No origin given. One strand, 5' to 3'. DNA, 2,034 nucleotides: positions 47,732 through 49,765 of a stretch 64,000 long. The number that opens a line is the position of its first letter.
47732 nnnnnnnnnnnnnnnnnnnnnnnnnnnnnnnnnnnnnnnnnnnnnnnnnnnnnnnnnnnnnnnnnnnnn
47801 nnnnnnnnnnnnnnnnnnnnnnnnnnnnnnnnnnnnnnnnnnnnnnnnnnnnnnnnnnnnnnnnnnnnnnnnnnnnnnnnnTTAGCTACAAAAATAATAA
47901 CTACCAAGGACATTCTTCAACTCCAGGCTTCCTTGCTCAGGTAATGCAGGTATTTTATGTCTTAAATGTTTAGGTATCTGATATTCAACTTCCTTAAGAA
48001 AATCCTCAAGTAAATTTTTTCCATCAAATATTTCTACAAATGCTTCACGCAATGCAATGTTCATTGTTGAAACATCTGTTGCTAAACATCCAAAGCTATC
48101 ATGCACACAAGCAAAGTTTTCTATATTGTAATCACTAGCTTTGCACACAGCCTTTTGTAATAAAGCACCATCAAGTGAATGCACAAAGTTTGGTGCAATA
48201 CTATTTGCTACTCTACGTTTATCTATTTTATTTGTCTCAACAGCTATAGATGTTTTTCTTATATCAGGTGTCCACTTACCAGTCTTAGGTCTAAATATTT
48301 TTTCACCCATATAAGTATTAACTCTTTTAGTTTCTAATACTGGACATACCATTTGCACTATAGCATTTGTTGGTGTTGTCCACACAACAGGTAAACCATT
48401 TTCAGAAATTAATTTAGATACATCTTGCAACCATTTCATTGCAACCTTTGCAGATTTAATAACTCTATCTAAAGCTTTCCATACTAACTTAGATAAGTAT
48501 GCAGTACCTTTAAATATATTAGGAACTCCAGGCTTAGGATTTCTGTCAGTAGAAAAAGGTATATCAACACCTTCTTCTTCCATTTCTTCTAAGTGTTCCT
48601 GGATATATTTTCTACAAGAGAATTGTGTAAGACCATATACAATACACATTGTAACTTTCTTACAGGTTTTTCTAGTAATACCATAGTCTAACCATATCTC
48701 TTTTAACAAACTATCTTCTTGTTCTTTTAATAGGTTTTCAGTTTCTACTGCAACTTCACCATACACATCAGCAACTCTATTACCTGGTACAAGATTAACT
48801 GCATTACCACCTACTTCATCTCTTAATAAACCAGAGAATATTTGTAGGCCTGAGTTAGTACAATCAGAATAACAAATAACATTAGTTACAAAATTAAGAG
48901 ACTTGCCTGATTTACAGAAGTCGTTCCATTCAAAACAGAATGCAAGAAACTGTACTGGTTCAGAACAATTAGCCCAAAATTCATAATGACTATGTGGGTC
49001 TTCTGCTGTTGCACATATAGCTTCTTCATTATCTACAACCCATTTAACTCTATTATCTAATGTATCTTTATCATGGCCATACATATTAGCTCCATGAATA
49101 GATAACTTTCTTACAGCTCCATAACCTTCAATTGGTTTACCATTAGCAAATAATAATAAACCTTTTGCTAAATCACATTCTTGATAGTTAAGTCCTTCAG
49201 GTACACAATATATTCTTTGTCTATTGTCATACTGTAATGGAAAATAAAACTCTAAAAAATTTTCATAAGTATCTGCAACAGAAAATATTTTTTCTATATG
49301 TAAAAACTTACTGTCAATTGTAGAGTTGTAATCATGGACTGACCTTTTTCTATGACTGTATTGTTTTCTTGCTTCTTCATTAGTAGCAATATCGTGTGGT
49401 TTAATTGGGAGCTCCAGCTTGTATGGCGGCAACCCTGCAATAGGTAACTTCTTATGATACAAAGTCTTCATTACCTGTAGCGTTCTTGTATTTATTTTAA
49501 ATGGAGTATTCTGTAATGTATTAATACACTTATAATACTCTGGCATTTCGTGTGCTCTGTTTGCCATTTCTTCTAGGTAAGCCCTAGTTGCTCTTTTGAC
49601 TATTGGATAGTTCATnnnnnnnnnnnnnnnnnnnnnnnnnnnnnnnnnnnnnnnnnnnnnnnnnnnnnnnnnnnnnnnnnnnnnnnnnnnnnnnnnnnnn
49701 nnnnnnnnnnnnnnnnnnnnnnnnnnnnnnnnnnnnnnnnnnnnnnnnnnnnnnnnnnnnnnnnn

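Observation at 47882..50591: T7-type RNA polymerase encoded as two ORFs, split exactly at the N-terminal-domain boundary with a dedicated ribosome-binding site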

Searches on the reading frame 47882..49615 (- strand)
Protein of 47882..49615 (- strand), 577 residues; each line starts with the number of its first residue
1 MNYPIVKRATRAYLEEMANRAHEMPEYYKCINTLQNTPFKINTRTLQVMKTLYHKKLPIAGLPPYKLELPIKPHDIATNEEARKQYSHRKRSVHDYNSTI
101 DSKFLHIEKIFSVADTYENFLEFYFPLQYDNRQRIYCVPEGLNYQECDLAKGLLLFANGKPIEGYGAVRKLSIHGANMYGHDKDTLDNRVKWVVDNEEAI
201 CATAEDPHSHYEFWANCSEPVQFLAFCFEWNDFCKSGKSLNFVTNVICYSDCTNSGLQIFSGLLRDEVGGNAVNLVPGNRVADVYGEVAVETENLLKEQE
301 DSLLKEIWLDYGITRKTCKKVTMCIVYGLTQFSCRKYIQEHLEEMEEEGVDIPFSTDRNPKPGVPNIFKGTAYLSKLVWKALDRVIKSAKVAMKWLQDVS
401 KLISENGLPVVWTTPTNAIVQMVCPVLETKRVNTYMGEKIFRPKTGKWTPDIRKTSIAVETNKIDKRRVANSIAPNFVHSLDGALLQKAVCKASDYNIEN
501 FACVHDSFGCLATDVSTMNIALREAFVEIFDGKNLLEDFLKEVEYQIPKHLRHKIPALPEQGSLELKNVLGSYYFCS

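Call 3: search_protein_families(library=pfam, proteins=[window:47882-49615:-], max_evalue=0.01)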
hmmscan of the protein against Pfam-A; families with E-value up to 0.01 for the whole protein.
window:47882-49615:- (577 aa): 1 family
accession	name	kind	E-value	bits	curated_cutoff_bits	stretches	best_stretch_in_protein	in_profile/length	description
PF00940.24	RNA_pol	-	6.5e-84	282.8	22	1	167-551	7-376/448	DNA-dependent RNA polymerase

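Call 7: search_dna_similar(query=window:47882-49615:-, collection=phages, mode=protein, max_rows=30)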
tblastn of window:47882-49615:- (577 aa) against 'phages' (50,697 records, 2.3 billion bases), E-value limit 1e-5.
Records with a match: 2763; places in all: 2801; records where one place covers at least 80% of the query: 2713.
Best place of each record, by identity: <60% 2763.
By first word of the organism name: Klebsiella 702; Escherichia 378; Pseudomonas 331; Acinetobacter 166; Vibrio 133; Salmonella 122; Yersinia 92; Pectobacterium 84; Ralstonia 55; Xanthomonas 54; and 76 more.
By host as written in the record: - 390; Klebsiella pneumoniae 377; Escherichia coli 131; Acinetobacter baumannii 60; Pseudomonas putida KT2440 and Paw85 53; Pseudomonas aeruginosa 44; Yersinia pestis 38; Pectobacterium atrosepticum DSM18077 33; and 705 more.
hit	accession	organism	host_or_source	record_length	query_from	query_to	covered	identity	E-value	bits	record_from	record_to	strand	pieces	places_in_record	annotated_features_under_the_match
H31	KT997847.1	uncultured phage_Deep1-GF2-KM23-C739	0.2-5 um-sized marine plankton sample ...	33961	1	577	100%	55.1%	0e+0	639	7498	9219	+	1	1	DNA-directed RNA polymerase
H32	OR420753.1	Pelagibacter phage HTVC041P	Candidatus Pelagibacter ubique HTCC1063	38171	1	576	100%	40.2%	3e-133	434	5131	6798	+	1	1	RNA polymerase (x2)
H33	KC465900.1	Pelagibacter phage HTVC011P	Candidatus Pelagibacter ubique HTCC1062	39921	7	576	99%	40.6%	3e-135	440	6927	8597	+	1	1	RNA polymerase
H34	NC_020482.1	Pelagibacter phage HTVC011P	Candidatus Pelagibacter ubique HTCC1062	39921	7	576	99%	40.6%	3e-135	440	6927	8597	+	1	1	N4-like RNA polymerase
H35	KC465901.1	Pelagibacter phage HTVC019P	Candidatus Pelagibacter ubique HTCC1062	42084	5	575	99%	39.9%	5e-120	396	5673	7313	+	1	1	RNA polymerase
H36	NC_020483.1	Pelagibacter phage HTVC019P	Candidatus Pelagibacter ubique HTCC1062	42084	5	575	99%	39.9%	5e-120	396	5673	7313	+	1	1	RNA polymerase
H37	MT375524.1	Pelagibacter phage Gjalp EXVC020P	Candidatus Pelagibacter ubique HTCC1062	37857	1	576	100%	39.3%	4e-129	422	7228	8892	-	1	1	DNA dependent RNA polymerase | RNA polymerase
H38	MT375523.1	Pelagibacter phage Eyrgjafa EXVC018P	Candidatus Pelagibacter ubique HTCC1062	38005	1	576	100%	39.3%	4e-129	422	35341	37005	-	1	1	DNA dependent RNA polymerase | RNA polymerase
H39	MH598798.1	Pelagibacter phage HTVC022P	Candidatus Pelagibacter ubique HTCC1062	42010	5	575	99%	39.6%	3e-120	397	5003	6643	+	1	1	RNA polymerase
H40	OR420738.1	Pelagibacter phage HTVC131P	Candidatus Pelagibacter sp. HTCC7211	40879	5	575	99%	39.6%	4e-120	396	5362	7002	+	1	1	RNA polymerase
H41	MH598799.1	Pelagibacter phage HTVC025P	Candidatus Pelagibacter ubique HTCC1062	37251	1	576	100%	39.0%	1e-126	416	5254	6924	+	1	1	RNA polymerase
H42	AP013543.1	uncultured phage_MedDCM-OCT-S30-C28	metagenomic fosmid library constructed ...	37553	1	572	99%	39.2%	3e-126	414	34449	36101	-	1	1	DNA-directed RNA polymerase | RNA polymerase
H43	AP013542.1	uncultured phage_MedDCM-OCT-S35-C6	metagenomic fosmid library constructed ...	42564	5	575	99%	39.1%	4e-122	402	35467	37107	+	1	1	RNA polymerase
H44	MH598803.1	Pelagibacter phage HTVC121P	Candidatus Pelagibacter sp. HTCC7211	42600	5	575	99%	39.0%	4e-110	367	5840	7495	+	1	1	RNA polymerase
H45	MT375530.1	Pelagibacter phage Ran EXVC014P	Candidatus Pelagibacter sp H2P3alpha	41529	5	575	99%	39.0%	1e-119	395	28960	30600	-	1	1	RNA polymerase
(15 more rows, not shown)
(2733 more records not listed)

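Call 40: search_solved_structures(query=window:47882-49615:-, max_evalue=1e-10, show_alignments=1)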
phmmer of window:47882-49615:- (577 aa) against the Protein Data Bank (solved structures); distinct sequences matched with E-value up to 1e-10: 16.
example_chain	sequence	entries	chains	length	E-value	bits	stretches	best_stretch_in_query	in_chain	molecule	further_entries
9yxm_A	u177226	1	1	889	1.9e-80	274.5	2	23-297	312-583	RNA polymerase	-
2pi4_A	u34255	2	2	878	1.9e-80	274.4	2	23-297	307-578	DNA-directed RNA polymerase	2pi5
1cez_A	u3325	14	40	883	2e-80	274.4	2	23-297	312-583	PROTEIN (BACTERIOPHAGE T7 RNA POLYMERASE) | DNA-DIRECTED RNA POLYMERASE | BACTERIOPHAGE T7 RNA POLYMERASE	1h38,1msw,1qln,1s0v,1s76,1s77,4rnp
3e2e_A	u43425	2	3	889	2e-80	274.4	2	23-297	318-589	DNA-directed RNA polymerase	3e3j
1aro_P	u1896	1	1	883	2.3e-80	274.2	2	23-297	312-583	T7 RNA POLYMERASE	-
4boc_A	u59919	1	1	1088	6.9e-47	163.7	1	31-576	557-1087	DNA-DIRECTED RNA POLYMERASE, MITOCHONDRIAL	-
5ola_E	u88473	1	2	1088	6.9e-47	163.7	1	31-576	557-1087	DNA-directed RNA polymerase, mitochondrial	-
8u8u_E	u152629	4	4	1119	7.3e-47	163.6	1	31-576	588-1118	DNA-directed RNA polymerase, mitochondrial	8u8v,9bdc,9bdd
6erp_A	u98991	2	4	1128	7.4e-47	163.6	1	31-576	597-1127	DNA-directed RNA polymerase, mitochondrial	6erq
3spa_A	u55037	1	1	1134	7.5e-47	163.5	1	31-576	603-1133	DNA-directed RNA polymerase, mitochondrial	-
7a8p_A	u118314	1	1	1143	7.7e-47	163.5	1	31-576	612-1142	DNA-directed RNA polymerase, mitochondrial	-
9gzm_A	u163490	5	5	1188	8.6e-47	163.4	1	31-576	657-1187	DNA-directed RNA polymerase, mitochondrial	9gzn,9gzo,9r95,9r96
7pzp_A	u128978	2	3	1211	9e-47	163.3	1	31-576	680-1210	DNA-directed RNA polymerase, mitochondrial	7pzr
9mn4_E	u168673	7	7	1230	9.4e-47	163.2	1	31-576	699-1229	DNA-directed RNA polymerase, mitochondrial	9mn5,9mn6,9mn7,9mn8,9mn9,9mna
6ymv_A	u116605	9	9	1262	5.1e-45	157.5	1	12-533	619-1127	DNA-directed RNA polymerase, mitochondrial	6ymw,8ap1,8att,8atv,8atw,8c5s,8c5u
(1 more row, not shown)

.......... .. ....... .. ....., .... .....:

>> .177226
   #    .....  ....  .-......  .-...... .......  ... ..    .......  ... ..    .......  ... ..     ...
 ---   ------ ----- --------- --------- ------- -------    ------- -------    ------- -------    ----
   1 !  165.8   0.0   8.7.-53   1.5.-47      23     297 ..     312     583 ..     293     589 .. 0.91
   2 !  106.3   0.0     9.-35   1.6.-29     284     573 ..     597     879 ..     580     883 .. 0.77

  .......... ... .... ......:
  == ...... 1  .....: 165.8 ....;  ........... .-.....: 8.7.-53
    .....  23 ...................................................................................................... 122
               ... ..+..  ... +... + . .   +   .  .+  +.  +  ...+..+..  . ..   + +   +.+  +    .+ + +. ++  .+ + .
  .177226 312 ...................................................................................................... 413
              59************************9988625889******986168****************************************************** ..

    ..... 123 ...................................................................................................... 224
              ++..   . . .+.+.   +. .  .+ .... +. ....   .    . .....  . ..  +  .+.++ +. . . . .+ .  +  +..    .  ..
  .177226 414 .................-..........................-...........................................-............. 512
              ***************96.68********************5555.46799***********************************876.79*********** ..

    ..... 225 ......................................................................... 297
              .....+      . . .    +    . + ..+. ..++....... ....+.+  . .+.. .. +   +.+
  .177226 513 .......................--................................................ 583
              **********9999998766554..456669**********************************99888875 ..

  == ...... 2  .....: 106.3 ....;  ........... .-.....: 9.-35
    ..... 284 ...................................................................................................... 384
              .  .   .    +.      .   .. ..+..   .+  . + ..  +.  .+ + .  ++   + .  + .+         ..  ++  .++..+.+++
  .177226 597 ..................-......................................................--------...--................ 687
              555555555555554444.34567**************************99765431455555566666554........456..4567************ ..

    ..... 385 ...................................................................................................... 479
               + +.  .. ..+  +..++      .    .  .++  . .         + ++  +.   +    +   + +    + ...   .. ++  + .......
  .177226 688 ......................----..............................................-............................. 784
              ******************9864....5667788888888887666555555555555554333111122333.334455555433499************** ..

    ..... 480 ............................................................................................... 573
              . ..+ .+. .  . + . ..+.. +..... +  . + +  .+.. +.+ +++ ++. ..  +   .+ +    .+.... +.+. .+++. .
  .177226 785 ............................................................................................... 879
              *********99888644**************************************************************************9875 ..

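Call 41: find_homologous_proteins(query=window:47882-49615:-, max_evalue=1e-30)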
Query window:47882-49615:- (577 aa): 1052 proteins with E <= 1e-30 among 6508 candidates; the best 120 are listed.
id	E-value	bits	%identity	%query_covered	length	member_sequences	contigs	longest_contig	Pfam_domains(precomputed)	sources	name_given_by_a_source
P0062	0.0e+0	1298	95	100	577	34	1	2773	PF00940.25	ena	-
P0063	0.0e+0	1159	86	100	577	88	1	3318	PF00940.25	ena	-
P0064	0.0e+0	1135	83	100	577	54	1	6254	PF00940.25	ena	-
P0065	0.0e+0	1057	78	100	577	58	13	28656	PF00940.25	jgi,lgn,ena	-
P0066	0.0e+0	1012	76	100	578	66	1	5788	PF00940.25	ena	-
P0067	4.8e-296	1001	75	100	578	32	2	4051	PF00940.25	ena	-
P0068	8.8e-296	1000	74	100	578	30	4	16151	PF00940.25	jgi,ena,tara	tara:strand:- start:750 stop:2486 length:1737 start_codon:yes stop_codon:yes gene_type:complete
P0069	5.9e-294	994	75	100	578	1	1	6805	PF00940.25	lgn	-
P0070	3.0e-289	979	74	100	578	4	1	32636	PF00940.25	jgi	-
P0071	6.2e-287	971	73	100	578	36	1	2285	PF00940.25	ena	-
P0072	2.2e-274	930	71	100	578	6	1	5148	PF00940.25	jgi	-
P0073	3.4e-239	814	62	100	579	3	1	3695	PF00940.25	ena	-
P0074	8.3e-231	786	59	100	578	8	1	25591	PF00940.25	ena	-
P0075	2.7e-228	778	58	100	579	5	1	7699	PF00940.25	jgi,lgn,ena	-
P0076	6.4e-221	753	57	100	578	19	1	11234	PF00940.25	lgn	-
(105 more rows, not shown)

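Call 60: find_related_loci(query=window:47882-49615:-, collection=genome_contigs, flank=3000)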
Query window:47882-49615:- (577 aa) in genome_contigs; peptide patterns used: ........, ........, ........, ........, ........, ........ (x = any residue, [..] = any of these).
46 stretches matched a pattern; 1 encode a relative of the query (tblastn E <= 1e-3); 1 distinct loci.
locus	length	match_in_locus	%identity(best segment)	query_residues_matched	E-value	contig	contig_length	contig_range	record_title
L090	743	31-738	79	333-567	2e-137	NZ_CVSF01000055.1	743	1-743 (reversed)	Candidatus Pelagibacter communis strain SCGC AAA795-D22, whole genome shotgun sequence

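Call 66: predict_structure(alignment_id=A4)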
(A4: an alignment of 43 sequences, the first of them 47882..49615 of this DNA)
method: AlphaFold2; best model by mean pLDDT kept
length: 577 residues; sequences in the alignment: 43
mean_pLDDT: 91.7   pTM: 0.87
mean pLDDT of the five models: 91.7, 90.4, 90.2, 89.7, 89.4
residues with pLDDT >= 90: 418; 70-90: 155; 50-70: 4; < 50: 0
segments of 3 or more residues with pLDDT < 50: none
pLDDT, mean of each block of 10 residues (from residue 1): 81 90 96 96 97 87 82 89 87 87 91 94 94 90 93 97 93 96 93 98 97 92 98 96 96 87 94 90 93 97 96 92 85 91 83 86 93 95 90 95 93 95 92 74 78 80 91 93 96 97 92 96 97 96 95 96 95 83
secondary structure, 60 per line:
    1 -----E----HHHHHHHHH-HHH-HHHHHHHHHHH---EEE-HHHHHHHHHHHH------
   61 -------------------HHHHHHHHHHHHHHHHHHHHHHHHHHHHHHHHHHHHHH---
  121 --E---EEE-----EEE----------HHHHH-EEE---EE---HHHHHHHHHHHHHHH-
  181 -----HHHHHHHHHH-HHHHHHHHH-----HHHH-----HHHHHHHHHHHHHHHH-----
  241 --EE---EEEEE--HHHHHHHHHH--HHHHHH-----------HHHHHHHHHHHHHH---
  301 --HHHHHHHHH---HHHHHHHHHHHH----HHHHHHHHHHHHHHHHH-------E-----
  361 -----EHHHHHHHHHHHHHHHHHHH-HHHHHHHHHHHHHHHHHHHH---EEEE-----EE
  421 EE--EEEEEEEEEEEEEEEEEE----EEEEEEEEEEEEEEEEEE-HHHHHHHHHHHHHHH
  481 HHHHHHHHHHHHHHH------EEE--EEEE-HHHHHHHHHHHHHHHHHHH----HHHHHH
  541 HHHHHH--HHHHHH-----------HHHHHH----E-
elements in order: H11-19 H25-35 E39-41 H43-54 H80-117 E127-129 E135-137 H148-152 E154-156 H165-179 H186-195 H197-205 H211-214 H220-235 E248-252 H255-264 H267-272 H284-297 H303-311 H315-326 H331-347 H367-385 H387-406 E410-413 E419-422 E425-442 E447-464 H466-495 E502-504 E507-510 H512-530 H535-546 H549-554 H566-571
